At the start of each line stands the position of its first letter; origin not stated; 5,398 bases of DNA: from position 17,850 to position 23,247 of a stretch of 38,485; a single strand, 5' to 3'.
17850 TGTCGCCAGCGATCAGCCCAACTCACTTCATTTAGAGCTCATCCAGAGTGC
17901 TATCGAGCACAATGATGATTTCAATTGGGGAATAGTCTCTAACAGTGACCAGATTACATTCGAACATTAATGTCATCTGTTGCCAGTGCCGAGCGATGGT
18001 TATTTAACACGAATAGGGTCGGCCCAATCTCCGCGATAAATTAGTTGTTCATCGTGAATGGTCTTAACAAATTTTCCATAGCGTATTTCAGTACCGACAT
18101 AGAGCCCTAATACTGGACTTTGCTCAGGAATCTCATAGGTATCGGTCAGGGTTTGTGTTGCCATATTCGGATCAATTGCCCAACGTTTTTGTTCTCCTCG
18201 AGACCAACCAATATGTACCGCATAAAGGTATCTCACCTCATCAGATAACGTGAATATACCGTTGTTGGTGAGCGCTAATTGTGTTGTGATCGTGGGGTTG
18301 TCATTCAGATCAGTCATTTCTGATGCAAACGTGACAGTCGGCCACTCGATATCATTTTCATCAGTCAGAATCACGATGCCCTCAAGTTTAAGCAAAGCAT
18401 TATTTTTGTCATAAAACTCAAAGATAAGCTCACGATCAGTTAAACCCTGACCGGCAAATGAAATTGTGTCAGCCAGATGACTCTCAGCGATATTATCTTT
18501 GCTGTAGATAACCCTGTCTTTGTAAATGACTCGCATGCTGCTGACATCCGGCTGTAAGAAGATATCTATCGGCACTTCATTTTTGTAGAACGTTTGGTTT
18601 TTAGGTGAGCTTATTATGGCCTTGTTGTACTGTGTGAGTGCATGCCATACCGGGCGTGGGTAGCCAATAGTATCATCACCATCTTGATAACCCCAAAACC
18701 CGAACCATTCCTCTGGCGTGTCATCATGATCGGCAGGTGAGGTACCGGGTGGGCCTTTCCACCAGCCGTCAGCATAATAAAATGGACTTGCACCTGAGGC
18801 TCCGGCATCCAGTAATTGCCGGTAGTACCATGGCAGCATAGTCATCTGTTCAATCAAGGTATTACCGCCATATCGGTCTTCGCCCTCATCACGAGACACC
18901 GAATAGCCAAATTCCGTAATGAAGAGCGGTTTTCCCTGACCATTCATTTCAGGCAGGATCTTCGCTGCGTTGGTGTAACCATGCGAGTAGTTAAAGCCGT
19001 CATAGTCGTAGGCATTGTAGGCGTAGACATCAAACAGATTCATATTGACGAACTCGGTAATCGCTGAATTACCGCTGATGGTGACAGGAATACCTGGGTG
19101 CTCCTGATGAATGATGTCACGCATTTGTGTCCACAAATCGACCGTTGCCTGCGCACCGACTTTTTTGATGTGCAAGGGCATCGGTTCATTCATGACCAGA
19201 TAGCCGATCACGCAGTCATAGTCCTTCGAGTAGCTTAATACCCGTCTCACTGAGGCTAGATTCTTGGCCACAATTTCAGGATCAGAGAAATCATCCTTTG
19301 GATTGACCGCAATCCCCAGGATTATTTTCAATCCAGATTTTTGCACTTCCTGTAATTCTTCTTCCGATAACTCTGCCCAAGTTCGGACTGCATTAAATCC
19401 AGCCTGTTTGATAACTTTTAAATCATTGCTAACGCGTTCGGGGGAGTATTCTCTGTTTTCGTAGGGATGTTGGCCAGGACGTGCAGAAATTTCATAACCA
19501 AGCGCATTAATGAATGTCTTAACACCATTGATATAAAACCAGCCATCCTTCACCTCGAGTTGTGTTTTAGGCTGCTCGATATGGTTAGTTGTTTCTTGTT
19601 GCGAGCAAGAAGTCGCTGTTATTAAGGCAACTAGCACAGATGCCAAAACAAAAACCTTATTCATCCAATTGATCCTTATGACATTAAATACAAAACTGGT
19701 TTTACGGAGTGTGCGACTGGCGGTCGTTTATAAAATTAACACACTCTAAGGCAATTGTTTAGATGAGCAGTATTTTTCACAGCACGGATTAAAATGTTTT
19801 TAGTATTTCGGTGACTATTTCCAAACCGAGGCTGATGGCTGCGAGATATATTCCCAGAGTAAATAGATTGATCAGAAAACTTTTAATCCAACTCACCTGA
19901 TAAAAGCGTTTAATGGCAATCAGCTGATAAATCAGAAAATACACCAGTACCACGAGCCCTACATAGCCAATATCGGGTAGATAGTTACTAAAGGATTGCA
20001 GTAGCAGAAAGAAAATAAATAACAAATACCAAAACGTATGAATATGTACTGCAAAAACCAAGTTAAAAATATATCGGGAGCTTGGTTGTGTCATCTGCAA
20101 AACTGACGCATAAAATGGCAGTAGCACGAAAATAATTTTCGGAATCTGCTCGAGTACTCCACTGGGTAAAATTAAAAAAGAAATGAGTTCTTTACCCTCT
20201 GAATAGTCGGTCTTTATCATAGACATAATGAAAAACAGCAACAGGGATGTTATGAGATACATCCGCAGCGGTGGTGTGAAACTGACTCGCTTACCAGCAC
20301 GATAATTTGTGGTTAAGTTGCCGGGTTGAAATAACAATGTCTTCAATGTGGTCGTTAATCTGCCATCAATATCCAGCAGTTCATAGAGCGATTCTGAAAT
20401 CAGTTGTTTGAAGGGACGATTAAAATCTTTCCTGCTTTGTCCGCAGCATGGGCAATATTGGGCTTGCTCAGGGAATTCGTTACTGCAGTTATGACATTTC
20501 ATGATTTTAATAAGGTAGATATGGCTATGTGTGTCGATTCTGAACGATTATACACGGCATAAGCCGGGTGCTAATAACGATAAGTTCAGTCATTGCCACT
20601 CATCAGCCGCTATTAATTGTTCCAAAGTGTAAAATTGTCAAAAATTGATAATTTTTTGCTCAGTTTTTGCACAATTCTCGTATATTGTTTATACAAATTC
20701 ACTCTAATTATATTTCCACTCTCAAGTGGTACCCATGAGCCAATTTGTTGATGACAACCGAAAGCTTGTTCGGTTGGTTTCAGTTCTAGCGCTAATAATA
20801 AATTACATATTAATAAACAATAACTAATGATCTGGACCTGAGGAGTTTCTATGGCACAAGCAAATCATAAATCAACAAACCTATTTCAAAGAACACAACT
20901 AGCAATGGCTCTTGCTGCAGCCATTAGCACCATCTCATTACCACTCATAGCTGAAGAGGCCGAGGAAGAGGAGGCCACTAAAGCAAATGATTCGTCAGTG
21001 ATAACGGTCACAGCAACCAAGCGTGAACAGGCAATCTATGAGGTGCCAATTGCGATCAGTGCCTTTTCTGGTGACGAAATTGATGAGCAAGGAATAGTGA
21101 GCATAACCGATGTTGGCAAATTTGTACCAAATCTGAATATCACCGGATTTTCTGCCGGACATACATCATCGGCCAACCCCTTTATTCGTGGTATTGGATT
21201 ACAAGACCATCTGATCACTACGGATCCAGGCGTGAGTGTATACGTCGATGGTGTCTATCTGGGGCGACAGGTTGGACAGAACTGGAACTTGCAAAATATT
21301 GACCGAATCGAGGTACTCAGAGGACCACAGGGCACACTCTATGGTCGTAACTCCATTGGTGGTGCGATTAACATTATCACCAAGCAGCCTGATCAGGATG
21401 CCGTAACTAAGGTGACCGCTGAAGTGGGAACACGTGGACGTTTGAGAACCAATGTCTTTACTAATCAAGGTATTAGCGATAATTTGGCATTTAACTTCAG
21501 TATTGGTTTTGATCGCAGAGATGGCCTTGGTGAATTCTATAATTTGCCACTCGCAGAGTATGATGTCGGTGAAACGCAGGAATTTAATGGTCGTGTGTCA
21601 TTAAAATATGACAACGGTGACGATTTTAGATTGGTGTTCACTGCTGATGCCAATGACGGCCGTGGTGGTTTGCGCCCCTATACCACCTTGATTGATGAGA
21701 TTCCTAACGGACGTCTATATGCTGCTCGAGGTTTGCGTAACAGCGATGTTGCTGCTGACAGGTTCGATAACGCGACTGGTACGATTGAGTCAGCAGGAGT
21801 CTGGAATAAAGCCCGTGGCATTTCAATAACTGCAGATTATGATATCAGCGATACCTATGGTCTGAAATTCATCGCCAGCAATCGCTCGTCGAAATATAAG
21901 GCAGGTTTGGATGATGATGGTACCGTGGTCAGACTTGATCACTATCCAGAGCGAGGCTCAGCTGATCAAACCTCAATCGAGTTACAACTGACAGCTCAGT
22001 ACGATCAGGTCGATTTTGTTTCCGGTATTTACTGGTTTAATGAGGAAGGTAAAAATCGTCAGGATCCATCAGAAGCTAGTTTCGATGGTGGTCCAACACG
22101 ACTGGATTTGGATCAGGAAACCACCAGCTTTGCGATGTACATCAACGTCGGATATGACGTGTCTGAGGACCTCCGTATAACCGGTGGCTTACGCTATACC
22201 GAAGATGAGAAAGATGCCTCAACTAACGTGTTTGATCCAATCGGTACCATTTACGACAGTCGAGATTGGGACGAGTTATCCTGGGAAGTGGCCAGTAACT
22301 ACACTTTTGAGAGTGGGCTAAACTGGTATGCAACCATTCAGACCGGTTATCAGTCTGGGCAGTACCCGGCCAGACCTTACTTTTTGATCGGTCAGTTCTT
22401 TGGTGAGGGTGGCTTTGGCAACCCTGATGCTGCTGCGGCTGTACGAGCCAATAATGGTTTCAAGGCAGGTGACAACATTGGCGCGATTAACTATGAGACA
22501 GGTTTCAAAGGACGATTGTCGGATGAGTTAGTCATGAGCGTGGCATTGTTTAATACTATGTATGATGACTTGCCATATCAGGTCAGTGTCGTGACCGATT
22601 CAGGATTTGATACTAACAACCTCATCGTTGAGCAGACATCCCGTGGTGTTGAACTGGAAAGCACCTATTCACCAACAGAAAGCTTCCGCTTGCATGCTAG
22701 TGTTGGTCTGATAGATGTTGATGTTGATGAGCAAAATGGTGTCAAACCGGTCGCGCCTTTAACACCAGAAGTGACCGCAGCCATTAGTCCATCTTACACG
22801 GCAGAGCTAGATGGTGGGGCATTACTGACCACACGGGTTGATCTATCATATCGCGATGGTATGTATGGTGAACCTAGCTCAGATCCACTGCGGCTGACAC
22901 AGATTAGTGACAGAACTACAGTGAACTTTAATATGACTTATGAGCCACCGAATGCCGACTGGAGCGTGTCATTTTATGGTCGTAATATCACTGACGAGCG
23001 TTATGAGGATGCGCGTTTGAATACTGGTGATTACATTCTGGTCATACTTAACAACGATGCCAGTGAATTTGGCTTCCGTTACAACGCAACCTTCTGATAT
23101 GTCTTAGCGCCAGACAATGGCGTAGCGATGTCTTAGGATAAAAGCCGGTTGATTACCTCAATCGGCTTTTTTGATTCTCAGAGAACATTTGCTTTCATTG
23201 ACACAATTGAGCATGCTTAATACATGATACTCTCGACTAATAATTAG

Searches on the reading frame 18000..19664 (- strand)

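Call 31: search_protein_families(library=pfam, proteins=[window:18000-19664:-])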
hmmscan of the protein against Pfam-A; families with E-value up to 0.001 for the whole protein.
window:18000-19664:- (554 aa): 2 families
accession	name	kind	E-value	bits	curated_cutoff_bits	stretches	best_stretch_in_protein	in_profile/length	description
PF02836.23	Glyco_hydro_2_C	-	3.6e-06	26.8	21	1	37-258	2-216/302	Glycosyl hydrolases family 2, TIM barrel domain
PF03198.20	Glyco_hydro_72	-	6.5e-06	26.1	25.9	1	33-255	9-250/314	Glucanosyltransferase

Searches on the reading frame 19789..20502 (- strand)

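Call 31: search_protein_families(library=pfam, proteins=[window:19789-20502:-])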
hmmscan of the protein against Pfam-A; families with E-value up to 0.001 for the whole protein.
window:19789-20502:- (237 aa): 1 family
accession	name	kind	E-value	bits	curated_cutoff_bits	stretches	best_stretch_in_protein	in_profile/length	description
PF12412.13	DUF3667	-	7.8e-15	54.6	27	1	46-90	1-45/45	Protein of unknown function (DUF3667)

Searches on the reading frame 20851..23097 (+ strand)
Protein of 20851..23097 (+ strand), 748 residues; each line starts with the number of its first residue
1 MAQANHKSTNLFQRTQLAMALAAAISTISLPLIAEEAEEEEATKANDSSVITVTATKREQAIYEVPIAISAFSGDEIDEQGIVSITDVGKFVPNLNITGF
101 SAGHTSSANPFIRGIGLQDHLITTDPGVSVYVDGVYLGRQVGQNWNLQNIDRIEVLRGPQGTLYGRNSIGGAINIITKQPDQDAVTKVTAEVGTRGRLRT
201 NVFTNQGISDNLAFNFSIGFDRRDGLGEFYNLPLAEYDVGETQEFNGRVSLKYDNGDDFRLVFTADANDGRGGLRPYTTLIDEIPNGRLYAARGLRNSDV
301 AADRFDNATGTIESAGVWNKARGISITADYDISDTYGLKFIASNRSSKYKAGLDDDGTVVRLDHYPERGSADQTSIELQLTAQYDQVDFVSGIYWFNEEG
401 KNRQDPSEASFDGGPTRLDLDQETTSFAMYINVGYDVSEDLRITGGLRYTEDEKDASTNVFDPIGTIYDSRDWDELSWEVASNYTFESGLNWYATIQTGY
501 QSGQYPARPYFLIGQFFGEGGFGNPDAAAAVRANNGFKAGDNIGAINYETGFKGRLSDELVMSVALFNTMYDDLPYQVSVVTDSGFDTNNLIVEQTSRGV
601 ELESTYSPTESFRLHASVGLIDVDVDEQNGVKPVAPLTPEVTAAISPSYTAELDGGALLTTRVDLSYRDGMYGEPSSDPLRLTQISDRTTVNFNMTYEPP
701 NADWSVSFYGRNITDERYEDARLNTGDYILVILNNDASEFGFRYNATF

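Call 31: search_protein_families(library=pfam, proteins=[window:20851-23097:+])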
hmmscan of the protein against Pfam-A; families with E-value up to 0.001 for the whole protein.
window:20851-23097:+ (748 aa): 2 families
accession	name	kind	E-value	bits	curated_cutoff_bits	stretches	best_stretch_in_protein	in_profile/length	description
PF00593.30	TonB_dep_Rec_b-barrel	-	7.5e-21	75.9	27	1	268-713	26-436/436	TonB dependent receptor-like, beta-barrel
PF07715.20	Plug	-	1.1e-20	74.6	23.9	1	63-172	3-107/107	TonB-dependent Receptor Plug Domain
